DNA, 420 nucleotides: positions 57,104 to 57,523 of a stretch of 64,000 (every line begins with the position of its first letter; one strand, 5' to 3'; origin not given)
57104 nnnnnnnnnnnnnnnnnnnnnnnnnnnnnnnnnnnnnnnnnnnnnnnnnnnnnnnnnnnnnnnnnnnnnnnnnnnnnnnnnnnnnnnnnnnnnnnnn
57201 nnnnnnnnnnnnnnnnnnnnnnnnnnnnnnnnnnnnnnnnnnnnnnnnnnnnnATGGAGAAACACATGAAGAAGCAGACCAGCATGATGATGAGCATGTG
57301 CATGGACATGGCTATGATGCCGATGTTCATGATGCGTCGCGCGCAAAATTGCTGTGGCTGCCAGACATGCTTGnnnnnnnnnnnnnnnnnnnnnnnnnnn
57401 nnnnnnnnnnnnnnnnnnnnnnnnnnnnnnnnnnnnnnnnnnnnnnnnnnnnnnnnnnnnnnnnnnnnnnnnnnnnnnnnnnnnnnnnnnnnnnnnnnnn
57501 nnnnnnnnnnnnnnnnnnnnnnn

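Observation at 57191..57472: Met/Cys-rich 36-codon ORF plus terminator in front of metNIQ: candidate ribosome-sensed sulfur-amino-acid attenuator where an S-box or T-box would be expected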

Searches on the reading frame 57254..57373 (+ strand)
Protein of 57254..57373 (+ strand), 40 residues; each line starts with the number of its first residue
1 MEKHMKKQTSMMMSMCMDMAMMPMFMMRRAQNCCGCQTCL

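Call 9: search_protein_families(library=ncbifam, proteins=[window:57254-57373:+], max_evalue=0.01)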
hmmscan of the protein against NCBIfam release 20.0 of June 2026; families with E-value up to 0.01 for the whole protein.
seq(40 aa): 1 family
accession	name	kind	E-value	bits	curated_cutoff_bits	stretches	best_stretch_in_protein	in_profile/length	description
NF010369.0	PRK13795.1-4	equivalog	0.007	14.6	1086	1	5-40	550-585/633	hypothetical protein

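Call 10: search_protein_families(library=pfam, proteins=[window:57254-57373:+], max_evalue=10)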
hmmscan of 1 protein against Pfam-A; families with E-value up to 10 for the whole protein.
seq(40 aa): 0 families
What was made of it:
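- On SCIFF / Cys-rich RiPP precursor: No qualifying NCBIfam or Pfam hit for the peptide (calls 9, 10).
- The peptide has no Pfam hit and only a weak sub-threshold NCBIfam match of 14.6 bits against a cut-off of 1086 (calls 9, 10).
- Tried and rejected: Pfam/NCBIfam on the peptide (calls 9, 10).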

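Call 20: find_homologous_proteins(query=window:57254-57373:+, max_evalue=10)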
Query seq(40 aa) (40 aa): 3 proteins with E <= 10 among 3 candidates.
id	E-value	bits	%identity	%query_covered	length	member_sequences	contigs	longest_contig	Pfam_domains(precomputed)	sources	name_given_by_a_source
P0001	2.3e-11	59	94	90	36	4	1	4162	-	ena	-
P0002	2.7e-6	44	83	75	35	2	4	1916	-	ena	-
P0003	1.5e-2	32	69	90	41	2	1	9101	-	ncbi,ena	-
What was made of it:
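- Tried and rejected: Single-peptide protein search (call 20).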

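Call 23: find_encoding_contigs(protein=P0002, flank=3000, max_places=4)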
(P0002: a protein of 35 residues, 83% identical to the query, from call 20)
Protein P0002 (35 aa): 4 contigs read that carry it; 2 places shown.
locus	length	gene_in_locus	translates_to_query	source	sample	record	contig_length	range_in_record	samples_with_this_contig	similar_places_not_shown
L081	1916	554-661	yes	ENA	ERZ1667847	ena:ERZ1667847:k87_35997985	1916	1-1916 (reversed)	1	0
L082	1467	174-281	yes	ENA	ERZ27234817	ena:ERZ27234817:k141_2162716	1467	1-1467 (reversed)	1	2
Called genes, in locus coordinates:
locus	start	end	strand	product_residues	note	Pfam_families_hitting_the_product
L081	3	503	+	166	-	?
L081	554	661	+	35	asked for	-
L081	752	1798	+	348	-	PF00005:ABC_tran, PF02463:SMC_N, PF13304:AAA_21 (faint), PF09383:NIL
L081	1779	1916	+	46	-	?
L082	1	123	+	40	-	?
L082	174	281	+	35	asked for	-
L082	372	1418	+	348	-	PF00005:ABC_tran, PF02463:SMC_N, PF13304:AAA_21 (faint), PF09383:NIL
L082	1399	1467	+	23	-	?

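Call 24: find_encoding_contigs(protein=P0003, flank=3000, max_places=4)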
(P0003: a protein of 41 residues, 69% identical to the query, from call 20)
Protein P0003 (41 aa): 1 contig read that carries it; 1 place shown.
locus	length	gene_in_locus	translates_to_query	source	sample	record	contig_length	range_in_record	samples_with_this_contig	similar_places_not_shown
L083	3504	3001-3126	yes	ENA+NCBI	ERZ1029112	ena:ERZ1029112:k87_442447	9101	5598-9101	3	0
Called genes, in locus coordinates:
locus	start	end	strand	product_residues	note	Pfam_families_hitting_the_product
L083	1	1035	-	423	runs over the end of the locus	PF12799:LRR_4 (faint)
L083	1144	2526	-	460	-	PF00291:PALP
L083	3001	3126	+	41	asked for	-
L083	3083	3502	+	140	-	?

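Call 25: find_encoding_contigs(protein=P0001, flank=3000, max_places=4)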
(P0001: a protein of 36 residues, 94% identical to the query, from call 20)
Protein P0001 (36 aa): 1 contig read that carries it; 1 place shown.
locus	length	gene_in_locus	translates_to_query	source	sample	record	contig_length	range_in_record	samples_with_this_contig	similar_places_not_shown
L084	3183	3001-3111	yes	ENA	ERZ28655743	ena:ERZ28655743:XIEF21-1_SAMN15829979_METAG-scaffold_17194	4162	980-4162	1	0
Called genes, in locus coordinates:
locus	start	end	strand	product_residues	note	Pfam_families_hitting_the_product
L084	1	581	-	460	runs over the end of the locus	PF00291:PALP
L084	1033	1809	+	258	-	PF00795:CN_hydrolase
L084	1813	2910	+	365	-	PF03054:tRNA_Me_trans, PF20259:tRNA_Me_trans_M, PF20258:tRNA_Me_trans_C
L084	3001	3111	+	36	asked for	-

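Call 47: find_homologous_proteins(query=A3, max_evalue=1)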
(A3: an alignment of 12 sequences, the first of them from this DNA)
Query A3 (12 sequences) (40 aa, profile of the alignment): 95 proteins with E <= 1 among 104 candidates.
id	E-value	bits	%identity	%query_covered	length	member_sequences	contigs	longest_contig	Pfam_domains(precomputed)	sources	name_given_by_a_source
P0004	9.6e-12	62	-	-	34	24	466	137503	-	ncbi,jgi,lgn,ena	-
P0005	1.2e-11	62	-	-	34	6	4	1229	-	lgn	-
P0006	1.4e-11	61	-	-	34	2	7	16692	-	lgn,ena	-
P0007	2.0e-11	61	-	-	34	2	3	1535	-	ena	-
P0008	2.0e-11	61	-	-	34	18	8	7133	-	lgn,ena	-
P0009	2.3e-11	61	-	-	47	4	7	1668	-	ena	-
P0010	2.9e-11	60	-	-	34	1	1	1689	-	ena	-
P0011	4.2e-11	60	-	-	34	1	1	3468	-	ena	-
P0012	4.8e-11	60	-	-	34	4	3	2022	-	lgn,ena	-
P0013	6.5e-11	59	-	-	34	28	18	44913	-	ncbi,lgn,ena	-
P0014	9.9e-11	59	-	-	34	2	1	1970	-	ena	-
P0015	1.2e-10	58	-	-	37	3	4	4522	-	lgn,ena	-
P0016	2.7e-10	57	-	-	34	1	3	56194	-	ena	-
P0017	3.8e-10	57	-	-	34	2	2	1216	-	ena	-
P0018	8.6e-10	56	-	-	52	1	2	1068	-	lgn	-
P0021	1.2e-9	55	-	-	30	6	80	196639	-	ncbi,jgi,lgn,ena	-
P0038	7.0e-9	53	-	-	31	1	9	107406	-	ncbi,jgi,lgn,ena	jgi:hypothetical protein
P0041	1.0e-8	52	-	-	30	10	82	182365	-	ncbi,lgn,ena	-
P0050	2.5e-8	51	-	-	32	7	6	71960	-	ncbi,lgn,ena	-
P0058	1.1e-7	49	-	-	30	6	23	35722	-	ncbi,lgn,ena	-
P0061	1.4e-7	48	-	-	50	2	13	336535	-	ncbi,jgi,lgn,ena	-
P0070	6.3e-7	46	-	-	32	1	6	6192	-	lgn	-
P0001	7.5e-7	46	94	90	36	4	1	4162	-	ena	-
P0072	9.4e-7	46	-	-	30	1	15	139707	-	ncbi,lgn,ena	-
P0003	1.0e-6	46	69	90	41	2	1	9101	-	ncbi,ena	-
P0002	1.7e-6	45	83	75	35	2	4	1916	-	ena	-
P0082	4.6e-5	40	-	-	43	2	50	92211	-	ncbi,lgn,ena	-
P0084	5.0e-5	40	-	-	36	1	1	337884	-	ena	-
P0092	6.1e-3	34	-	-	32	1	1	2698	-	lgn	-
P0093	8.8e-3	33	100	23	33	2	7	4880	-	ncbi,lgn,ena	-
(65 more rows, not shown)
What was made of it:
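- The peptide family is conserved (call 47).
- Tried and rejected: The profile search (call 47) was needed to see the family.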

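Call 50: find_encoding_contigs(protein=P0093, flank=2000, max_places=3)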
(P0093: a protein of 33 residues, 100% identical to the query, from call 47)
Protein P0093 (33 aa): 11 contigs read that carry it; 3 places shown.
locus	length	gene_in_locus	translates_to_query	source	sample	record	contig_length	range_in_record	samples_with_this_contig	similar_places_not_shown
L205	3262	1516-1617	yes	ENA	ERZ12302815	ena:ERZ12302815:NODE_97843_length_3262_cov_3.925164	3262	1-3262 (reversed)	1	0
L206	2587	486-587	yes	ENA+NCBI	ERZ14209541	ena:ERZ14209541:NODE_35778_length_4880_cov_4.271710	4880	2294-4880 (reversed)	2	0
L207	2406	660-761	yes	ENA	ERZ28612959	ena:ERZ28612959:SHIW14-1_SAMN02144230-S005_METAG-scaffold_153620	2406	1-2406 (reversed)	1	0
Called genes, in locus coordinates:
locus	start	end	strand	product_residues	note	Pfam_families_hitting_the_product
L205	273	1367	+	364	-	PF03054:tRNA_Me_trans, PF20259:tRNA_Me_trans_M, PF20258:tRNA_Me_trans_C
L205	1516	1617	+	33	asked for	-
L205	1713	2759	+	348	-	PF00005:ABC_tran, PF02463:SMC_N, PF13401:AAA_22 (faint), PF13304:AAA_21 (weak), PF09383:NIL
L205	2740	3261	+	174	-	?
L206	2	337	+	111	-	?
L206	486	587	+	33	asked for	-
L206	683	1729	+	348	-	PF00005:ABC_tran, PF02463:SMC_N, PF13401:AAA_22 (faint), PF13304:AAA_21 (weak), PF09383:NIL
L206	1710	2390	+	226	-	PF00528:BPD_transp_1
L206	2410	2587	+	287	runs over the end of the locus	PF03180:Lipoprotein_9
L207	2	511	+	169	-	?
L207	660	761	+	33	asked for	-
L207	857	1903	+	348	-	PF00005:ABC_tran, PF02463:SMC_N, PF13401:AAA_22 (faint), PF13304:AAA_21 (weak), PF09383:NIL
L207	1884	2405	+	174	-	?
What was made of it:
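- On SCIFF / Cys-rich RiPP precursor: The neighbours are mnmA and metN (calls 9, 25, 50).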

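Call 51: find_encoding_contigs(protein=P0082, flank=2000, max_places=3)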
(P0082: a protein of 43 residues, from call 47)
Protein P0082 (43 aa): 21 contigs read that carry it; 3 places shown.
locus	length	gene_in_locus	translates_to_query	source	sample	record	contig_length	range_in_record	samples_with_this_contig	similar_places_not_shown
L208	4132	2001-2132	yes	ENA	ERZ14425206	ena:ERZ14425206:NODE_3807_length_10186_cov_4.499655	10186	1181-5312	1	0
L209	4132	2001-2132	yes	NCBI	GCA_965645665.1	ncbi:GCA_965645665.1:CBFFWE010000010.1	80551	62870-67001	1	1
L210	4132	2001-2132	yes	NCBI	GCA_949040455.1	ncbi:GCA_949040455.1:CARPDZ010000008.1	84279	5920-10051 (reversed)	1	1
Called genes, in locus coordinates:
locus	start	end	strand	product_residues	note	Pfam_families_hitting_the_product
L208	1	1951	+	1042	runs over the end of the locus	?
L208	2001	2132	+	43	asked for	-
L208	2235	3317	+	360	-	PF00005:ABC_tran, PF02463:SMC_N (weak), PF13304:AAA_21 (weak), PF09383:NIL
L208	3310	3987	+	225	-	PF00528:BPD_transp_1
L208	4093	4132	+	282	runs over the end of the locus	PF03180:Lipoprotein_9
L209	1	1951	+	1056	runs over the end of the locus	PF07833:Cu_amine_oxidN1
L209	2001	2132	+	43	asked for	-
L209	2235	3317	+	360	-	PF00005:ABC_tran, PF02463:SMC_N (weak), PF13304:AAA_21 (weak), PF09383:NIL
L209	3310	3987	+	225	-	PF00528:BPD_transp_1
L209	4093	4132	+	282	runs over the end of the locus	PF03180:Lipoprotein_9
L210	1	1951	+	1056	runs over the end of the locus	PF07833:Cu_amine_oxidN1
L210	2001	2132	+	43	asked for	-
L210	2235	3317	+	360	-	PF00005:ABC_tran, PF02463:SMC_N (weak), PF13304:AAA_21 (weak), PF09383:NIL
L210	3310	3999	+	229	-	PF00528:BPD_transp_1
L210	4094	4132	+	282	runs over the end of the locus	PF03180:Lipoprotein_9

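Call 52: find_encoding_contigs(protein=P0084, flank=4000, max_places=2)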
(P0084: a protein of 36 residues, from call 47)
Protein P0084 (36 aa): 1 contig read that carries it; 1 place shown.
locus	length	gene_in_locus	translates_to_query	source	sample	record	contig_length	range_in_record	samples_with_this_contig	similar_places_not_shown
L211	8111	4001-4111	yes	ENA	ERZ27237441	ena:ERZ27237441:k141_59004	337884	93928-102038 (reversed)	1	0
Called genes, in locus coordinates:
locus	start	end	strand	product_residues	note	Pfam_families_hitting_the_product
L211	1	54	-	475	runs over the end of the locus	PF00919:UPF0004, PF04055:Radical_SAM, PF01938:TRAM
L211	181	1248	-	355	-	PF02424:ApbE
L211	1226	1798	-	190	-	PF07456:Hpre_diP_synt_I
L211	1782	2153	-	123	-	PF07009:NusG_II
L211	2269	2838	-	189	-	PF02441:Flavoprotein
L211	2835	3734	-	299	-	PF16924:DpaA_N, PF01262:AlaDh_PNT_C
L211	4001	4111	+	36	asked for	-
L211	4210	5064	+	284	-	PF03180:Lipoprotein_9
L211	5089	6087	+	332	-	PF00005:ABC_tran, PF02463:SMC_N (weak), PF13304:AAA_21 (weak), PF09383:NIL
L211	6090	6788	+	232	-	PF00528:BPD_transp_1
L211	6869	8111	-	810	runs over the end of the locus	PF00580:UvrD-helicase, PF13245:AAA_19, PF13604:AAA_30 (faint), PF01443:Viral_helicase1 (faint), PF00580:UvrD-helicase, PF13361:UvrD_C, PF13538:UvrD_C_2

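Call 53: find_encoding_contigs(protein=P0092, flank=2000, max_places=2)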
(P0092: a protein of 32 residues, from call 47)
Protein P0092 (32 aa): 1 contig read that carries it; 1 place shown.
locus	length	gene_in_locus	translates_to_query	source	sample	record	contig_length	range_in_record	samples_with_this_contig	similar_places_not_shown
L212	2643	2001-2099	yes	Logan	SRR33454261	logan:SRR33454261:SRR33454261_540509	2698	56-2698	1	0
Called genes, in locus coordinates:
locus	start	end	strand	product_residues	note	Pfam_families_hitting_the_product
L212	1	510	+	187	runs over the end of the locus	?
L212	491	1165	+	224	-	PF00528:BPD_transp_1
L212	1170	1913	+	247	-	PF02463:SMC_N (weak), PF00005:ABC_tran, PF09818:ABC_ATPase (faint), PF13304:AAA_21 (weak)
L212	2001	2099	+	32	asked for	-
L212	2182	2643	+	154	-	?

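Call 54: find_encoding_contigs(protein=P0015, flank=2000, max_places=2)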
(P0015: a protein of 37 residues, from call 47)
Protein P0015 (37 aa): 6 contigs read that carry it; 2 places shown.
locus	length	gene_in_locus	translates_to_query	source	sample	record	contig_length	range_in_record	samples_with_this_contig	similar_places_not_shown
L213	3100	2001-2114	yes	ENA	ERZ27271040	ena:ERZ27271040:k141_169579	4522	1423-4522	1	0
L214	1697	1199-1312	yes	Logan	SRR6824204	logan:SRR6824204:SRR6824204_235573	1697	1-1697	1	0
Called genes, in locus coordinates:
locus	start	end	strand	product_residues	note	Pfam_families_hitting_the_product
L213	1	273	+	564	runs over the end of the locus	?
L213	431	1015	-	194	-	-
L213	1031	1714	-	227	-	PF09365:DUF2461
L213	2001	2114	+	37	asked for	-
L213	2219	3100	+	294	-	?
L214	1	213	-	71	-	?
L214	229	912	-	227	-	PF09365:DUF2461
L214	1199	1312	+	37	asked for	-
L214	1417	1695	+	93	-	?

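Call 55: find_encoding_contigs(protein=P0050, flank=2000, max_places=2)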
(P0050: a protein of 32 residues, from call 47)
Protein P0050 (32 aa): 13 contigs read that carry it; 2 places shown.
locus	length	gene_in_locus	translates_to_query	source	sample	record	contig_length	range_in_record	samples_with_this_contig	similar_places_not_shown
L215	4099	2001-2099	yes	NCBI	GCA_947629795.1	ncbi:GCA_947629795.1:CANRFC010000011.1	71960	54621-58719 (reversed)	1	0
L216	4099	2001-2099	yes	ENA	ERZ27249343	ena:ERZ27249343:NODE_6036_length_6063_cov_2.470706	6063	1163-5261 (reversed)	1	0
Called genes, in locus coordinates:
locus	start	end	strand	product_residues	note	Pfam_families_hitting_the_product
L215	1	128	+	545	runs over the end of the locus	PF00364:Biotin_lipoyl, PF25984:BSH_YknX (faint), PF01134:GIDA (faint), PF07992:Pyr_redox_2, PF12831:FAD_oxidored (weak), PF13738:Pyr_redox_3 (faint), PF00070:Pyr_redox, PF02852:Pyr_redox_dim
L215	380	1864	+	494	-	PF07833:Cu_amine_oxidN1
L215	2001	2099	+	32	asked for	-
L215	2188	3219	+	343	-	PF00005:ABC_tran, PF02463:SMC_N, PF13304:AAA_21 (weak), PF09383:NIL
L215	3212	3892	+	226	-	PF00528:BPD_transp_1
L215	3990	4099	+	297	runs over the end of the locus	PF03180:Lipoprotein_9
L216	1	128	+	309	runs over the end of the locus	?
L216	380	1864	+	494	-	PF07833:Cu_amine_oxidN1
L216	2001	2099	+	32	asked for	-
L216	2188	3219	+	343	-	PF00005:ABC_tran, PF02463:SMC_N, PF13304:AAA_21 (weak), PF09383:NIL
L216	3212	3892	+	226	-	PF00528:BPD_transp_1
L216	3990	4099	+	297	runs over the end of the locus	PF03180:Lipoprotein_9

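Call 56: find_encoding_contigs(protein=P0070, flank=2000, max_places=2)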
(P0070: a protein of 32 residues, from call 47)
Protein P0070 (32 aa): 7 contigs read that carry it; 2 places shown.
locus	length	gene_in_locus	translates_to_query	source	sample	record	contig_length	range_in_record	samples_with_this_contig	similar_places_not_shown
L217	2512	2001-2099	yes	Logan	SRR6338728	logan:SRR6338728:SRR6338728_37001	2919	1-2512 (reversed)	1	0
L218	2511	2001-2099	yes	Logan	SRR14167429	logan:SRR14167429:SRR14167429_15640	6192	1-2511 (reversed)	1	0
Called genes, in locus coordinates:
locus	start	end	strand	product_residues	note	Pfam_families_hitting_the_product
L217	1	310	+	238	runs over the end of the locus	?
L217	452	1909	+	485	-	-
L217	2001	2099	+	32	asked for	-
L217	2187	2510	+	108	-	?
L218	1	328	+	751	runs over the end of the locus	PF10518:TAT_signal (weak), PF00724:Oxidored_FMN, PF13738:Pyr_redox_3 (faint), PF00070:Pyr_redox (faint), PF03486:HI0933_like (faint), PF07992:Pyr_redox_2, PF12831:FAD_oxidored (weak), PF13450:NAD_binding_8 (weak)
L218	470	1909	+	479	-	PF07833:Cu_amine_oxidN1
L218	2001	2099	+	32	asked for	-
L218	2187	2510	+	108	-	?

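Call 90: list_cluster_members(proteins=[P0004, P0021, P0041, P0061, P0082, P0038, P0013, P0072, P0058, P0003])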
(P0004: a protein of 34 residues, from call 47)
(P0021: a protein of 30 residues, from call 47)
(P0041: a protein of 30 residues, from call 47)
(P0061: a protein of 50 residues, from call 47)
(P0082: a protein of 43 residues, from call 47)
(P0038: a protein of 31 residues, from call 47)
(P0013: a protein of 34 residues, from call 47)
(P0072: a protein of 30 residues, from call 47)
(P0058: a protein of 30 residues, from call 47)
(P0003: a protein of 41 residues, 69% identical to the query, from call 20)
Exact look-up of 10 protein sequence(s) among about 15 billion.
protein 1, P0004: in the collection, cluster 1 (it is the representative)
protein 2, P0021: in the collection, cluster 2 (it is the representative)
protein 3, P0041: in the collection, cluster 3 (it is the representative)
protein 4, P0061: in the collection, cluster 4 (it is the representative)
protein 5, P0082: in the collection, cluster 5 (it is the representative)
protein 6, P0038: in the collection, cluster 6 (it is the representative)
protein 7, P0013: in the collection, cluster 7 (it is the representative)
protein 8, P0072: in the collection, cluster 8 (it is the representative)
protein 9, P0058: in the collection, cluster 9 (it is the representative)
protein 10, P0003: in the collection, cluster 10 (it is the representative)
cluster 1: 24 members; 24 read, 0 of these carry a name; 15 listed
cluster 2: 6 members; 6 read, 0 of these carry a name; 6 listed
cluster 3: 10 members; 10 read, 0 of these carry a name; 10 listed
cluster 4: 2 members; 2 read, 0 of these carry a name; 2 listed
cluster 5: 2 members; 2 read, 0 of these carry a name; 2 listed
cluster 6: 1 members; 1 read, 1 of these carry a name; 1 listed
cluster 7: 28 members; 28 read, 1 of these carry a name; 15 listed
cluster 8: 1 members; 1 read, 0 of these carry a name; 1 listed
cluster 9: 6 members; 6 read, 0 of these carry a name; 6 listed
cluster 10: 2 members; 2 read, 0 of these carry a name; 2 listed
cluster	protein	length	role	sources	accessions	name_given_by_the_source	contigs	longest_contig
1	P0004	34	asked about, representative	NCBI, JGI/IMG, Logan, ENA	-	-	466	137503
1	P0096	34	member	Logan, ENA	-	-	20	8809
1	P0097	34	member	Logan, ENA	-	-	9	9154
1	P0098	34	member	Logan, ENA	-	-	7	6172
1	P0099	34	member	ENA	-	-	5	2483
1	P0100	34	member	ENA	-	-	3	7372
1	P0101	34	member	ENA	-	-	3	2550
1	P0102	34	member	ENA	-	-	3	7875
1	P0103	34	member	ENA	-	-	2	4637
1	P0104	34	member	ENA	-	-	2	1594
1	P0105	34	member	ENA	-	-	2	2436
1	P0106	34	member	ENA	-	-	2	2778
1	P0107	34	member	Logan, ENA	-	-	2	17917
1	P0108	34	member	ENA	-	-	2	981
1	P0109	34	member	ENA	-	-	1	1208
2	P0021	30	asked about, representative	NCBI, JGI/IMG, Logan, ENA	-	-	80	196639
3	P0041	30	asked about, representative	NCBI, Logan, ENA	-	-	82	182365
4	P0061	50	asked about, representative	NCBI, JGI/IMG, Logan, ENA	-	-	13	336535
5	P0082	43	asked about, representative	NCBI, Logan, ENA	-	-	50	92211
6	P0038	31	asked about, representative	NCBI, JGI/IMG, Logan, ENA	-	hypothetical protein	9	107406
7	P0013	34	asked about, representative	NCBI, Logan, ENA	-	-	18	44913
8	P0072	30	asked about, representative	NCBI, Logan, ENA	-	-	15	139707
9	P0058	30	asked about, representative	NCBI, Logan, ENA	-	-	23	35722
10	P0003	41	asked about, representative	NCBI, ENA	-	-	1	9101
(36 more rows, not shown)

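Call 91: find_encoding_contigs(protein=P0004, flank=450, max_places=10)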
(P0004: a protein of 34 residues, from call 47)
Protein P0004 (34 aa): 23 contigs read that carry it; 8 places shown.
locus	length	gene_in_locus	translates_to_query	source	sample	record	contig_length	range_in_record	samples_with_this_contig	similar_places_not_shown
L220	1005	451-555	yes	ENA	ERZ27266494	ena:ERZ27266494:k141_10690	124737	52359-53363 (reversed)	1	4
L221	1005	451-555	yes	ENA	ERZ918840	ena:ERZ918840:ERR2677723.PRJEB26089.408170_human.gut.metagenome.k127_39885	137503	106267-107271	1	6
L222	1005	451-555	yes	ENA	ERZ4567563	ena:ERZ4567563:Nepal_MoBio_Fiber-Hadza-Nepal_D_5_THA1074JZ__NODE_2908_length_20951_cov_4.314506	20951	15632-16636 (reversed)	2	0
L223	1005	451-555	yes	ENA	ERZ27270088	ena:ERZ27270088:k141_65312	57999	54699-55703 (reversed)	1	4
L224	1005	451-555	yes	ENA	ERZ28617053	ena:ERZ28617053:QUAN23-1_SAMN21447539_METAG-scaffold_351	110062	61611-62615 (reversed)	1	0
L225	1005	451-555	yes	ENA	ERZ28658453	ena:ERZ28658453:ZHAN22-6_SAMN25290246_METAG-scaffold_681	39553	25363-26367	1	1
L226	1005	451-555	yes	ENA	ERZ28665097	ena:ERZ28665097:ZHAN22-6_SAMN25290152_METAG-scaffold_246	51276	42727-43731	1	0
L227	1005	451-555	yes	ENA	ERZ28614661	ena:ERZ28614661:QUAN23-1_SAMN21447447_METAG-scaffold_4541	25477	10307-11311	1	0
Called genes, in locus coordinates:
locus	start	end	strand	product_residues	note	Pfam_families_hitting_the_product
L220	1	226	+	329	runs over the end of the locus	PF00356:LacI, PF00532:Peripla_BP_1, PF13407:Peripla_BP_4, PF13377:Peripla_BP_3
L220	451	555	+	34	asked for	-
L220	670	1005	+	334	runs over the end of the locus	PF00005:ABC_tran, PF02463:SMC_N, PF13304:AAA_21 (weak), PF09383:NIL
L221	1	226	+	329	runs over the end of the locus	PF00356:LacI, PF00532:Peripla_BP_1, PF13407:Peripla_BP_4, PF13377:Peripla_BP_3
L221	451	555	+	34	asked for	-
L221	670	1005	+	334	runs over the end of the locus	PF00005:ABC_tran, PF02463:SMC_N, PF13304:AAA_21 (weak), PF09383:NIL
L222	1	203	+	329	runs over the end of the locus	PF00356:LacI, PF00532:Peripla_BP_1, PF13407:Peripla_BP_4, PF13377:Peripla_BP_3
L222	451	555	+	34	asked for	-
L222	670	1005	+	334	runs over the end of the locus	PF00005:ABC_tran, PF02463:SMC_N, PF13304:AAA_21 (weak), PF09383:NIL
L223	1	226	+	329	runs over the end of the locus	PF00356:LacI, PF00532:Peripla_BP_1, PF13407:Peripla_BP_4, PF13377:Peripla_BP_3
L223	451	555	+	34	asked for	-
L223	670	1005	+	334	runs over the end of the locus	PF00005:ABC_tran, PF02463:SMC_N, PF13304:AAA_21 (weak), PF09383:NIL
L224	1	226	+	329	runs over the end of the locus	PF00356:LacI, PF00532:Peripla_BP_1, PF13407:Peripla_BP_4, PF13377:Peripla_BP_3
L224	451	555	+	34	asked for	-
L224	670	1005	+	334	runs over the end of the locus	PF00005:ABC_tran, PF02463:SMC_N, PF13304:AAA_21 (weak), PF09383:NIL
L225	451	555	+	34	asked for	-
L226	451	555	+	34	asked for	-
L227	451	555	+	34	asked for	-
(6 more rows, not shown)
